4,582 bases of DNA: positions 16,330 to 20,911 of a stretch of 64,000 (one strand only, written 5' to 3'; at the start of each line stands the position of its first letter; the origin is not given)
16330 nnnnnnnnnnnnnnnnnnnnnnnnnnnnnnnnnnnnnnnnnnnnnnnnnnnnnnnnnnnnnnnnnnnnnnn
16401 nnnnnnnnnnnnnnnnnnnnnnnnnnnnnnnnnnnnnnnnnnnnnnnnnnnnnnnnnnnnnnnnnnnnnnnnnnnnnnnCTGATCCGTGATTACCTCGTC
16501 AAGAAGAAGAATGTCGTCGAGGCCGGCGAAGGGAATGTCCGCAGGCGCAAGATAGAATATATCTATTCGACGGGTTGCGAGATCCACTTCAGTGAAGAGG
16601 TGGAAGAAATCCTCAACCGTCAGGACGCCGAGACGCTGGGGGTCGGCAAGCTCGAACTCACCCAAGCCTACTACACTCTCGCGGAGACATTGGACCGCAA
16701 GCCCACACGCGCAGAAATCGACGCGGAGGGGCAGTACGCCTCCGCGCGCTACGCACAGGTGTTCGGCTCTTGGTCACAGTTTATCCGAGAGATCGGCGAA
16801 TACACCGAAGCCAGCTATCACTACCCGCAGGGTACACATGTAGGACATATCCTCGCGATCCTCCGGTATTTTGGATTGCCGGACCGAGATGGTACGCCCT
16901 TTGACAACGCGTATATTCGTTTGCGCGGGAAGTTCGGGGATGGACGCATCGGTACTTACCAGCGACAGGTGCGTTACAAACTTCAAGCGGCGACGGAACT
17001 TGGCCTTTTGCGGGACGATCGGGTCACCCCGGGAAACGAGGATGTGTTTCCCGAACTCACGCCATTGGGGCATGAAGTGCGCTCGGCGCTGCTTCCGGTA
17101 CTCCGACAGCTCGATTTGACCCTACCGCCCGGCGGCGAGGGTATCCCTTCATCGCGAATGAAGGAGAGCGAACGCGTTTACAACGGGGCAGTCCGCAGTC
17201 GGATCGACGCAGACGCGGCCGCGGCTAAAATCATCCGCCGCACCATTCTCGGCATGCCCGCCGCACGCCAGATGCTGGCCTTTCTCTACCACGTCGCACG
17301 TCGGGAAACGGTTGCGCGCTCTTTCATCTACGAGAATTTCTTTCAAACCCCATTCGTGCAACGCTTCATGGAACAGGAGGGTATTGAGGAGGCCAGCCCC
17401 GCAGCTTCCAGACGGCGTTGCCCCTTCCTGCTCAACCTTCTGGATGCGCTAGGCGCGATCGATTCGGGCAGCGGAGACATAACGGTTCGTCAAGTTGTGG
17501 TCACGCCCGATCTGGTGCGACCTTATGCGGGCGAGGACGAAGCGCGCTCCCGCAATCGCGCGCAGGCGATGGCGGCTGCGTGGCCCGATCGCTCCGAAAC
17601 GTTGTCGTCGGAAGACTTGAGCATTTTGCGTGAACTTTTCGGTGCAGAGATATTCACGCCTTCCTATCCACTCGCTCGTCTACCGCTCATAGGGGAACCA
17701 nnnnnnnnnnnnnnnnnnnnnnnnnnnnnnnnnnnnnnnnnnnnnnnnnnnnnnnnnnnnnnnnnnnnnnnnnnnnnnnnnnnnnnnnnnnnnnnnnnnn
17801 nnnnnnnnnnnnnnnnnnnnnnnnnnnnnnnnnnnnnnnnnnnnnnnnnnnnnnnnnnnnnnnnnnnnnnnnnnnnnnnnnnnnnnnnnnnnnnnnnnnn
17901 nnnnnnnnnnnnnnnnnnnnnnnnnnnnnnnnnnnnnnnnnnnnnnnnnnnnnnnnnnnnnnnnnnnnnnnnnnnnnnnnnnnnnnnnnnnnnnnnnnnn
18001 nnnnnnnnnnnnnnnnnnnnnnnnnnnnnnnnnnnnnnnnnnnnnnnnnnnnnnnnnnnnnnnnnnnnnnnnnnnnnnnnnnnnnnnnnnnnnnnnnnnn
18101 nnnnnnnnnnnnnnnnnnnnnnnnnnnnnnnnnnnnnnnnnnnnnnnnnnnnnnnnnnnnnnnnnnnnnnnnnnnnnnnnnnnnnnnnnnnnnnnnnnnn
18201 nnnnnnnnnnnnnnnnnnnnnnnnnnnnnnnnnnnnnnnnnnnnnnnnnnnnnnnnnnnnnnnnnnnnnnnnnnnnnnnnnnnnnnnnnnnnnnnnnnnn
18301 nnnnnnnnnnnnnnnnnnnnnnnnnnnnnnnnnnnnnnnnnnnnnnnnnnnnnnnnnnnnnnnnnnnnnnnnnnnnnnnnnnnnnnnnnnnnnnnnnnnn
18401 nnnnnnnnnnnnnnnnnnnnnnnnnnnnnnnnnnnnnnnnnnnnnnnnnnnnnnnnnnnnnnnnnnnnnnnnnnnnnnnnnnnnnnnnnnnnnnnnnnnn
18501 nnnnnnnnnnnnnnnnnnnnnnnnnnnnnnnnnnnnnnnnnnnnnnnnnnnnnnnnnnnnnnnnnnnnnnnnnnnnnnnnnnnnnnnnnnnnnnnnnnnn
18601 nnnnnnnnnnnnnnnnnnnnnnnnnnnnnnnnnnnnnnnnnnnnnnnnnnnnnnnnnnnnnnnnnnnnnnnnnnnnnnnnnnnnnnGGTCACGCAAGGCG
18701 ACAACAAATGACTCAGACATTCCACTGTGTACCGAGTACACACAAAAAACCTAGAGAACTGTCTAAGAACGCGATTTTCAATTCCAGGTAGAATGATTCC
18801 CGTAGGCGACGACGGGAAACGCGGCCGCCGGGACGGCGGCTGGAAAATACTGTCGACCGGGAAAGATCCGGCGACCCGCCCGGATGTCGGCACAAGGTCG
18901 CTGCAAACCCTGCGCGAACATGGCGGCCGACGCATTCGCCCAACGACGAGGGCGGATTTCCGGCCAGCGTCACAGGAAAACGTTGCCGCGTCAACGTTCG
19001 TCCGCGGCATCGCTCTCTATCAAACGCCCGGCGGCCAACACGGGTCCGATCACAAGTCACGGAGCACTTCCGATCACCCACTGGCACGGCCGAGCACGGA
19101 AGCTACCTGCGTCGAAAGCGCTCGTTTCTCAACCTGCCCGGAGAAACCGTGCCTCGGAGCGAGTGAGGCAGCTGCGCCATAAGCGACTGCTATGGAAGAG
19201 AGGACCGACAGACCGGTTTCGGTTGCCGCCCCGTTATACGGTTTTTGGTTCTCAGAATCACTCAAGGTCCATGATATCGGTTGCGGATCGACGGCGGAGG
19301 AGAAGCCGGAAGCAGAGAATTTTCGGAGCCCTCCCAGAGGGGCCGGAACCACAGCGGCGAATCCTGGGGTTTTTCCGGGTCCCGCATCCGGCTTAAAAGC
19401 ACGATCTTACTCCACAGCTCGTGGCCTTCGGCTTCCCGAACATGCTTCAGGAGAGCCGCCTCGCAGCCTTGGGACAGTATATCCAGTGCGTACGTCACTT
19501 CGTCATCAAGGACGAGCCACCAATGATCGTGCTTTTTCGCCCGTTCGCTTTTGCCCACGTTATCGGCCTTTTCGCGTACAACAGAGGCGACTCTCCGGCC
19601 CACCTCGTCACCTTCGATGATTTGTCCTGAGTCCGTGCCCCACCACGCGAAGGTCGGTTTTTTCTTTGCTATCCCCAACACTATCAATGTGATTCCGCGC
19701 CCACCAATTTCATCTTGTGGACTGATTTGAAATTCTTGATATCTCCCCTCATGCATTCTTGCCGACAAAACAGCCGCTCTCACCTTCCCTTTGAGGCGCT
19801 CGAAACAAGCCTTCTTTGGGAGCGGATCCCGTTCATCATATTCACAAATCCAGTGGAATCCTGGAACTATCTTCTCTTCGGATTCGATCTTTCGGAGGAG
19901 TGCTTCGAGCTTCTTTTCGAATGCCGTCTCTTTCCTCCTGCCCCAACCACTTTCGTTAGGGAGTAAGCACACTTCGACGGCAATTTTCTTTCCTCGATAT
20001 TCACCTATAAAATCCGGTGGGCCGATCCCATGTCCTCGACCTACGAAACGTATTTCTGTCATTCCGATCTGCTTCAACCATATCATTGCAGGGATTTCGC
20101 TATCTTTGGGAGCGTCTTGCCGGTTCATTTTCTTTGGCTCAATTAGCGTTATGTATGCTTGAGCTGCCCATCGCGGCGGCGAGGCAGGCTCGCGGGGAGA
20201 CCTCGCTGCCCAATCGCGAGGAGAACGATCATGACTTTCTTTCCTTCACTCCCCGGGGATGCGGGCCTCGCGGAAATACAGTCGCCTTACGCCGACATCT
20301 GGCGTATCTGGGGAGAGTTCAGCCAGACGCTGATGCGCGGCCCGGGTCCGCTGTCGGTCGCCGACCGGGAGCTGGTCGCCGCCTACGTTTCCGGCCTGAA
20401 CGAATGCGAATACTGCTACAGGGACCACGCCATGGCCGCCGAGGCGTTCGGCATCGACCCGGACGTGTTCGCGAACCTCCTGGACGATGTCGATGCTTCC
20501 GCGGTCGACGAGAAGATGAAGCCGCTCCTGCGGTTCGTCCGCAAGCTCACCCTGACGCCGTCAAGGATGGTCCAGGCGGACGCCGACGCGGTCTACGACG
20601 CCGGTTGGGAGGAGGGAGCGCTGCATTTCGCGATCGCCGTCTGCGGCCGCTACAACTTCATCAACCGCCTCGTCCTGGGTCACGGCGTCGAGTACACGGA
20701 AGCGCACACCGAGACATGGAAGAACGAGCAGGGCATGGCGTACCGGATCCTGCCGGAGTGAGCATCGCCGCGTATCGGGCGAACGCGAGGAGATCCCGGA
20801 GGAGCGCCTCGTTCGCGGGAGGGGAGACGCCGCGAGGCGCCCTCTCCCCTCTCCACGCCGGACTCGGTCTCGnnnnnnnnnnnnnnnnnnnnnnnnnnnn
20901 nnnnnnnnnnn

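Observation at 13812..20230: Low-GC genomic island next to a 5'-truncated tyrosine integrase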

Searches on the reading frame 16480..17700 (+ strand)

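Call 61: search_protein_families(library=pfam, max_evalue=1, proteins=[window:16480-17700:+])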
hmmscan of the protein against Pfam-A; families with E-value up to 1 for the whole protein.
seq(407 aa): 2 families
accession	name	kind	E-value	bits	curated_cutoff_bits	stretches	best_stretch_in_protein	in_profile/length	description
PF18780.6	HNH_repeat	-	5.2e-11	43.2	26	1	59-106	5-52/54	Homing endonuclease associated repeat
PF04408.29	HA2_N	-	0.02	15.4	21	0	318-335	2-18/29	Helicase associated domain (HA2), winged-helix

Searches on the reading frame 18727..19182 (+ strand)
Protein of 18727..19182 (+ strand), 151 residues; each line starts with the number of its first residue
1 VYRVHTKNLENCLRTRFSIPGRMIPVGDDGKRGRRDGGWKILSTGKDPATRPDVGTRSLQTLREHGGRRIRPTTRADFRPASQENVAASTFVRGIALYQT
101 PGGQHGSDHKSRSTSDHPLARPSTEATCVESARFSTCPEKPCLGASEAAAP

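Call 68: search_protein_families(library=pfam, max_evalue=0.001, proteins=[window:18727-19182:+])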
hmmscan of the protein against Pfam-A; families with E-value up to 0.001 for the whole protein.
window:18727-19182:+ (151 aa): 0 families

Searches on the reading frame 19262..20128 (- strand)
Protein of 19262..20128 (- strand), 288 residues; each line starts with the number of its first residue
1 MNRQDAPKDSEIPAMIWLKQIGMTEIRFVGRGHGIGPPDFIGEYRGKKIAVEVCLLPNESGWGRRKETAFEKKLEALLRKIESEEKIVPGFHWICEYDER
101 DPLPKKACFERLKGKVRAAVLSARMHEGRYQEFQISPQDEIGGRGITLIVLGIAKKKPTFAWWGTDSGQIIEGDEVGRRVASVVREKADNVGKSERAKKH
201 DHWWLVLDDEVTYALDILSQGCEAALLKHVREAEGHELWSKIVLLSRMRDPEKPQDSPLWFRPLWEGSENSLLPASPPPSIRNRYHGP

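Call 5: search_protein_families(library=pfam, proteins=[window:19262-20128:-], max_evalue=0.01)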
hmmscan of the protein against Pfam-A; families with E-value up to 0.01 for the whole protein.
window:19262-20128:- (288 aa): 0 families

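Call 6: search_protein_families(library=padloc, proteins=[window:19262-20128:-], max_evalue=0.01)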
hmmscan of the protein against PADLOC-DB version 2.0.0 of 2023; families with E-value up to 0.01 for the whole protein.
window:19262-20128:- (288 aa): 0 families

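Call 11: search_protein_families(library=ncbifam, proteins=[window:19262-20128:-], max_evalue=0.01)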
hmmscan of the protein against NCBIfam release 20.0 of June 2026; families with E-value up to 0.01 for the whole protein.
window:19262-20128:- (288 aa): 0 families

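Call 25: find_homologous_proteins(query=window:19262-20128:-, max_evalue=0.01)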
Query window:19262-20128:- (288 aa): 7 proteins with E <= 0.01 among 974 candidates.
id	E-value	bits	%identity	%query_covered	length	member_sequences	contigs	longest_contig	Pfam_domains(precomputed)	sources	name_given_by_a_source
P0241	1.2e-195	667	100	100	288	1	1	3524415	-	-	-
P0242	3.8e-96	340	58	92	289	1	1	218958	-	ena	-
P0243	1.0e-95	339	58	92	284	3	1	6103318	-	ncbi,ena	-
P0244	2.9e-89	317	56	97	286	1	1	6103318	-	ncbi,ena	-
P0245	3.6e-44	169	38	94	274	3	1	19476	-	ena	-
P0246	2.4e-43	167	39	94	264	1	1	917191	-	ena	-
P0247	3.0e-30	124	50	44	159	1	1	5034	-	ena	-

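Call 27: find_encoding_contigs(protein=P0243, flank=8000, max_places=3)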
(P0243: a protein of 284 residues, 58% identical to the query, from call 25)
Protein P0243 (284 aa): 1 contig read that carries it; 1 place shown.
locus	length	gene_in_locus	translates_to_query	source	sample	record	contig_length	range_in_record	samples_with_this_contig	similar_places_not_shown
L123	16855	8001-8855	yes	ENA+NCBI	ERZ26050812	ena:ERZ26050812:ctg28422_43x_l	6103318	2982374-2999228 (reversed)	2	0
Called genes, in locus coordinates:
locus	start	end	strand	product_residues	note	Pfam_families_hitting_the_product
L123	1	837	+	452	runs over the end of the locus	PF08401:ArdcN, PF18818:MPTase-PolyVal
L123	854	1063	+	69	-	-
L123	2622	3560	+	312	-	-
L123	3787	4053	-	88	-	-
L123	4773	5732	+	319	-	-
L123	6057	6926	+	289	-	-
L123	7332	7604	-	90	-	-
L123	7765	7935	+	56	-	-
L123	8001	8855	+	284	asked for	-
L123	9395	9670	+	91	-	-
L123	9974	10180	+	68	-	-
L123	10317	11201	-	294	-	-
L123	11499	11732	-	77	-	-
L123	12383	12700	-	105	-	-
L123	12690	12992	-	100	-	-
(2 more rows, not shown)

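Call 28: find_encoding_contigs(protein=P0244, flank=8000, max_places=3)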
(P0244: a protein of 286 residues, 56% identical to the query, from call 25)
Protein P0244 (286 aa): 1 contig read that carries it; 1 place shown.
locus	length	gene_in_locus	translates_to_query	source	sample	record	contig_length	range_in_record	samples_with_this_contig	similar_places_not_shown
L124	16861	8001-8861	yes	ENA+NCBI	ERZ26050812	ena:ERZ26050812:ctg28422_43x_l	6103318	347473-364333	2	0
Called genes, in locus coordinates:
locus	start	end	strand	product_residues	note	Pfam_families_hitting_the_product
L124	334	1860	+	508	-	PF00239:Resolvase, PF07508:Recombinase, PF13408:Zn_ribbon_recom (weak)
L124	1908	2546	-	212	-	-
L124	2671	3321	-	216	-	-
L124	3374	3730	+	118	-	PF04471:Mrr_cat (weak)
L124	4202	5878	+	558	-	-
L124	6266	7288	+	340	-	-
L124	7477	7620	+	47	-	PF08401:ArdcN (weak)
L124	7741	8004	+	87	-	-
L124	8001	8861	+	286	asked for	-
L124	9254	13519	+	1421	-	-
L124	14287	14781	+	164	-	-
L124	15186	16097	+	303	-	-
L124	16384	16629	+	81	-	-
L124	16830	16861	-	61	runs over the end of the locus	-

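Call 29: find_encoding_contigs(protein=P0246, flank=8000, max_places=3)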
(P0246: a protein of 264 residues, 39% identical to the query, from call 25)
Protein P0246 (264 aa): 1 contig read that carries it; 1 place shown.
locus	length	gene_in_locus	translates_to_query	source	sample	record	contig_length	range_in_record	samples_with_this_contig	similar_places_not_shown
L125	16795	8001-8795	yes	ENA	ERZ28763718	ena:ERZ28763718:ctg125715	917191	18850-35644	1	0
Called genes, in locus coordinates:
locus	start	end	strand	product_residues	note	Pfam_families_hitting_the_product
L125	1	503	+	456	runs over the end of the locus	PF01420:Methylase_S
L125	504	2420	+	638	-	-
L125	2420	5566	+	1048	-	PF04313:HSDR_N, PF04851:ResIII, PF18766:SWI2_SNF2, PF00270:DEAD (faint), PF22679:T1R_D3-like, PF11867:T1RH-like_C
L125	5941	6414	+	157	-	PF01527:HTH_Tnp_1 (weak)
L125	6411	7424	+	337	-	PF00665:rve, PF13683:rve_3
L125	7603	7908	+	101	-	-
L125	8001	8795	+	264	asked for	-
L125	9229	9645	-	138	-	-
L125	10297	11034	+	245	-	PF18734:HEPN_AbiU2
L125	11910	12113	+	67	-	-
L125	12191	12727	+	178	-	PF11149:DUF2924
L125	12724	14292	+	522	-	PF00239:Resolvase, PF07508:Recombinase, PF13408:Zn_ribbon_recom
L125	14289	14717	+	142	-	-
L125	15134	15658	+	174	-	PF00717:Peptidase_S24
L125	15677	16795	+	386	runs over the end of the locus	-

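Call 41: predict_structure(alignment_id=A1)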
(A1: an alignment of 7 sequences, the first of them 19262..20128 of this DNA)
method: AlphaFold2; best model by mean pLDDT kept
length: 288 residues; sequences in the alignment: 7
mean_pLDDT: 68.4   pTM: 0.59
mean pLDDT of the five models: 68.4, 67.6, 66.7, 64.5, 63.9
residues with pLDDT >= 90: 24; 70-90: 123; 50-70: 93; < 50: 48
segments of 3 or more residues with pLDDT < 50: 1-5, 32-35, 58-66, 139-142, 164-171, 212-219, 281-288
pLDDT, mean of each block of 10 residues (from residue 1): 51 86 85 60 90 67 46 74 73 62 62 81 71 61 61 55 41 67 86 73 82 46 77 89 74 66 83 75 35
secondary structure, 60 per line:
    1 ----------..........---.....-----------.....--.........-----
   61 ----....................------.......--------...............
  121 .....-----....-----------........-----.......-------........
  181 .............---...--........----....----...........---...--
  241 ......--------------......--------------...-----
elements in order: H11-20 E24-28 E40-44 E47-55 H65-84 E91-97 H106-125 E131-134 E146-153 E159-165 H173-193 E202-209 H214-217 H222-232 E241-246 E261-266

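Call 43: search_protein_representatives(alignment_id=A1)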
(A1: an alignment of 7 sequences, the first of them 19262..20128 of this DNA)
Query: 7 sequences, 288 profile positions. Proteins with E-value up to 0.001 (for the whole library): 278; up to 1e-10: 89; up to 1e-30: 40. The best 150 are listed.
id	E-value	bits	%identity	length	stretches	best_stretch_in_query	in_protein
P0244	5.9e-142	488.6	-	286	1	1-287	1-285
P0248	5.8e-90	317.9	-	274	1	3-278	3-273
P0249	2.2e-80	286.5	-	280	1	7-281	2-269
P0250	8.7e-69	248.5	-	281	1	4-277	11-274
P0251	3.3e-67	243.3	-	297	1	7-278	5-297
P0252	5.9e-67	242.4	-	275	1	5-275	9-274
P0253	9.0e-67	241.9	-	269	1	1-278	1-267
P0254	2.5e-66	240.4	-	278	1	12-276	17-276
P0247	4.0e-65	236.4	-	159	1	1-164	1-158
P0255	4.5e-63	229.7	-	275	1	8-278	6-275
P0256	8.6e-62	225.5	-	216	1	1-203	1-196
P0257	1.8e-61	224.4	-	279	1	6-278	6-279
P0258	8.9e-59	215.6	-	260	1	8-247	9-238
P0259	5.5e-58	213.0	-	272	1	10-281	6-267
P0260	1.5e-55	205.0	-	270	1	5-276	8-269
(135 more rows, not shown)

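Call 44: fold_search(model_id=the predicted structure, library=pdb)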
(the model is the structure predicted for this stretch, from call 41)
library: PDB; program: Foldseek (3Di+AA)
matches with E <= 10: 382; with E <= 0.001: 0
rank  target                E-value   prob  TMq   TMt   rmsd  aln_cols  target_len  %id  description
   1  5trc_B                5.3e-02  0.15  0.19  0.15  22.9       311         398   10  Crystal structure of phosphorylated AC3-AC5 domains of yeast acetyl-CoA carboxylase (released 2016-12-07)
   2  5csl_A                7.7e-02  0.15  0.22  0.04  18.3       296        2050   10  Crystal structure of the 500 kD yeast acetyl-CoA carboxylase holoenzyme dimer (released 2015-10-28)
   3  8fs4_E                1.3e-01  0.07  0.12  0.10  18.7       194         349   11  Structure of S. cerevisiae Rad24-RFC loading the 9-1-1 clamp onto a 10-nt gapped DNA in step 2 (open 9-1-1 ring and fl (released 2023-06-14)
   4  2okf_A                1.5e-01  0.51  0.15  0.31  16.9        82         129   21  CRYSTAL STRUCTURE OF A FDXN ELEMENT EXCISION CONTROLLING FACTOR PROTEIN (AVA_3312) FROM ANABAENA VARIABILIS AT 1.60 A  (released 2007-01-30)
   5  2yha                  2.0e-01  0.12  0.20  0.16  15.4       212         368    8  Crystal Structure of the N. crassa QDE-2 AGO MID-PIWI Domains (released 2011-06-15)
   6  2inb                  2.5e-01  0.25  0.13  0.27  16.8        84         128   18  Crystal structure of an XisH family protein (ZP_00107633.1) from Nostoc punctiforme PCC 73102 at 1.60 A resolution (released 2006-10-24)
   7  2vmk_B                2.9e-01  0.08  0.16  0.11  17.8       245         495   14  Crystal Structure of E. coli RNase E Apoprotein - Catalytic Domain (released 2008-07-22)
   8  7ziu_A                2.9e-01  0.04  0.11  0.06  20.5       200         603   16  Crystal structure of Ntaya virus NS5 polymerase domain (released 2023-04-19)
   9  4tkd_B                3.1e-01  0.23  0.12  0.26  13.4        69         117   17  Sulfolobus solfataricus HJC mutants (released 2015-08-12)
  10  5csa_B                3.1e-01  0.07  0.19  0.08  24.5       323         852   10  Crystal structure of domains BT-BCCP-AC1-AC5 of yeast acetyl-CoA carboxylase (released 2015-10-28)
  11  9ctn_A                3.1e-01  0.06  0.15  0.04  18.0       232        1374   16  Modifying region of EcPKS2 - acetylated dataset (released 2025-01-29)
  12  2bx2_L                3.3e-01  0.07  0.15  0.11  17.8       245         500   15  Catalytic domain of E. coli RNase E (released 2005-10-14)
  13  2eo0_A                4.0e-01  0.21  0.14  0.27  13.3        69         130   17  Crystal Structure of Holliday Junction Resolvase ST1444 (released 2007-10-02)
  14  5cs4_A                4.0e-01  0.06  0.18  0.14  23.7       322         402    9  Crystal structure of domains AC3-AC5 of yeast acetyl-CoA carboxylase (released 2015-10-28)
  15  4py5_A                4.0e-01  0.03  0.10  0.11  21.5       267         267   12  Thermovibrio ammonificans RNase H3 in complex with 19-mer RNA/DNA (released 2014-07-30)
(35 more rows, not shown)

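Call 92: search_protein_families(library=pfam, alignment_id=A4, max_evalue=0.1)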
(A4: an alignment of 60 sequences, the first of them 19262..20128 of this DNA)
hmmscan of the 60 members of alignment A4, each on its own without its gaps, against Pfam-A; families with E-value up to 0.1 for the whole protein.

A. member 1, window:19262-20128:- (288 aa): 0 families

B. families by the number of members that match (of 60 scanned): 15 families
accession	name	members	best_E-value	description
PF20849.2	TelK_muzzle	2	0.014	Protelomerase, muzzle domain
PF13707.11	RloB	2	0.018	RloB-like protein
PF15379.11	DUF4606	1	0.0071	Domain of unknown function (DUF4606)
PF13704.12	Glyco_tranf_2_4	1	0.018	Glycosyl transferase family 2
PF08223.16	PaaX_C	1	0.028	PaaX-like protein C-terminal domain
PF09521.16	RE_NgoPII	1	0.03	NgoPII restriction endonuclease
PF18451.7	CdiA_C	1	0.058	Contact-dependent growth inhibition CdiA C-terminal domain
PF01287.26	eIF-5a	1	0.064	Eukaryotic elongation factor 5A hypusine, DNA-binding OB fold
PF13852.11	DUF4197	1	0.065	Protein of unknown function (DUF4197)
PF09495.15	DUF2462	1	0.074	Protein of unknown function (DUF2462)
PF12755.13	Vac14_Fab1_bd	1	0.085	Vacuolar 14 Fab1-binding region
PF21566.2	NagA_C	1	0.086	Beta-N-acetylglucosaminidase, C-terminal domain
PF18154.6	pPIWI_RE_REase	1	0.089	REase associating with pPIWI_RE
PF02434.22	Fringe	1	0.091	Fringe-like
PF14550.11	Peptidase_S78_2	1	0.098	Putative phage serine protease XkdF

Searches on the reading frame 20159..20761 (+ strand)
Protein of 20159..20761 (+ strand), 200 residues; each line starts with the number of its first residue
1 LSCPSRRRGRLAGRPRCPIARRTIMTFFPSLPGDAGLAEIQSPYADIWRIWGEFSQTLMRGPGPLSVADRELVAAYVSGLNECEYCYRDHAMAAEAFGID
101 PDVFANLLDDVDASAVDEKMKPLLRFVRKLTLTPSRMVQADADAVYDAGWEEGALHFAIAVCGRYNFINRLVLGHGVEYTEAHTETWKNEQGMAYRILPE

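Call 5: search_protein_families(library=pfam, proteins=[window:20159-20761:+], max_evalue=0.01)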
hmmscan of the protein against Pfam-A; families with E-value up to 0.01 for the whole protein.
window:20159-20761:+ (200 aa): 1 family
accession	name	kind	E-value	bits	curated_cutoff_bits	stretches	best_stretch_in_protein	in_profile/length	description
PF02627.25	CMD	-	3.6e-08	33.7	23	1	49-112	5-67/84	Carboxymuconolactone decarboxylase family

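Call 11: search_protein_families(library=ncbifam, proteins=[window:20159-20761:+], max_evalue=0.01)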
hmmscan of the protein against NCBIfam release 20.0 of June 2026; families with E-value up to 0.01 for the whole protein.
window:20159-20761:+ (200 aa): 4 families
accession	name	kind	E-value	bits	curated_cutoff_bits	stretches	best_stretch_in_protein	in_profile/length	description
TIGR01926.1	peroxid_rel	subfamily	4.4e-20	72.2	81.8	1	46-173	41-169/178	peroxidase-related enzyme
TIGR04030.1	perox_Avi_7169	hypoth_equivalog_domain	3.3e-12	46.8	233.15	1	64-176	70-183/185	alkylhydroperoxidase domain protein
NF041238.1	AhpD_rel_CFYUT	equivalog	3.1e-08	33.3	175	1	64-186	217-342/357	alkylhydroperoxidase-related (seleno)protein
TIGR00778.1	ahpD_dom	domain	6.2e-08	32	27.8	1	63-102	1-40/51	alkylhydroperoxidase AhpD family core domain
